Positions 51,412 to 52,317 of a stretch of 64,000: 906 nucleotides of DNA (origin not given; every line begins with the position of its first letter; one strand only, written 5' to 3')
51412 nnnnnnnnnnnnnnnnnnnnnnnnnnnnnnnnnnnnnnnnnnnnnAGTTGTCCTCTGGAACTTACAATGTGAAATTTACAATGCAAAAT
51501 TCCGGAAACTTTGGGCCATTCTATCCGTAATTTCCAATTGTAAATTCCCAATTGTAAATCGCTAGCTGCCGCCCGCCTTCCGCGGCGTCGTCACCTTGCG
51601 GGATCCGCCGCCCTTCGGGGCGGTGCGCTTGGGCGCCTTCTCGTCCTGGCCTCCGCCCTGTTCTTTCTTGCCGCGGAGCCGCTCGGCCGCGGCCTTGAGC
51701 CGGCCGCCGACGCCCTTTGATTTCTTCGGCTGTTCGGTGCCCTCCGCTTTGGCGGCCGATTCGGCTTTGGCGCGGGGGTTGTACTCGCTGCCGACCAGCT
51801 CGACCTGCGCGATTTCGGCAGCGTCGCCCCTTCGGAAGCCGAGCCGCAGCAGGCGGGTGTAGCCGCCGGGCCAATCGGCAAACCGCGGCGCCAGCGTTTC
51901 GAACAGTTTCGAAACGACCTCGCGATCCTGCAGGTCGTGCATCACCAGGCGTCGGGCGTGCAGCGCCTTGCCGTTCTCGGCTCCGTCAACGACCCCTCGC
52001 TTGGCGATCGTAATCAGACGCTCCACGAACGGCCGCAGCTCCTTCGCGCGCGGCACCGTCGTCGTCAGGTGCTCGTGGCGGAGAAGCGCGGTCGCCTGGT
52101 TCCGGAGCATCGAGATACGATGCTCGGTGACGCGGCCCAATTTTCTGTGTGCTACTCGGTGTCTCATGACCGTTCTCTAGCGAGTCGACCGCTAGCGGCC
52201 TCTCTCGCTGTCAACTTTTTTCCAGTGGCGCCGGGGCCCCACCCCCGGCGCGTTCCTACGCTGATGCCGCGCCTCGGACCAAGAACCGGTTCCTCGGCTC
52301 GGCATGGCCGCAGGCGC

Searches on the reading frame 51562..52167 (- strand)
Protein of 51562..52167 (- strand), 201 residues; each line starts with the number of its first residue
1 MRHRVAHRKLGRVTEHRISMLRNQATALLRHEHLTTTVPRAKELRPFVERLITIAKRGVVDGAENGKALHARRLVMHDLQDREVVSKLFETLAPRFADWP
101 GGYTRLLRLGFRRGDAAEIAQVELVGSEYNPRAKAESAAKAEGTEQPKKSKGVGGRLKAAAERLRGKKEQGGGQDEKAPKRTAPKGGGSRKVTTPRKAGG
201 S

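Call 14: search_protein_families(library=pfam, proteins=[window:51562-52167:-])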
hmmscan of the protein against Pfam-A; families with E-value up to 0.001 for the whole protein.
window:51562-52167:- (201 aa): 1 family
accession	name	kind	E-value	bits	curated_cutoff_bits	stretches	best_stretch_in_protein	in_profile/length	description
PF01196.24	Ribosomal_L17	-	3.5e-34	118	27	1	20-125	1-97/97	Ribosomal protein L17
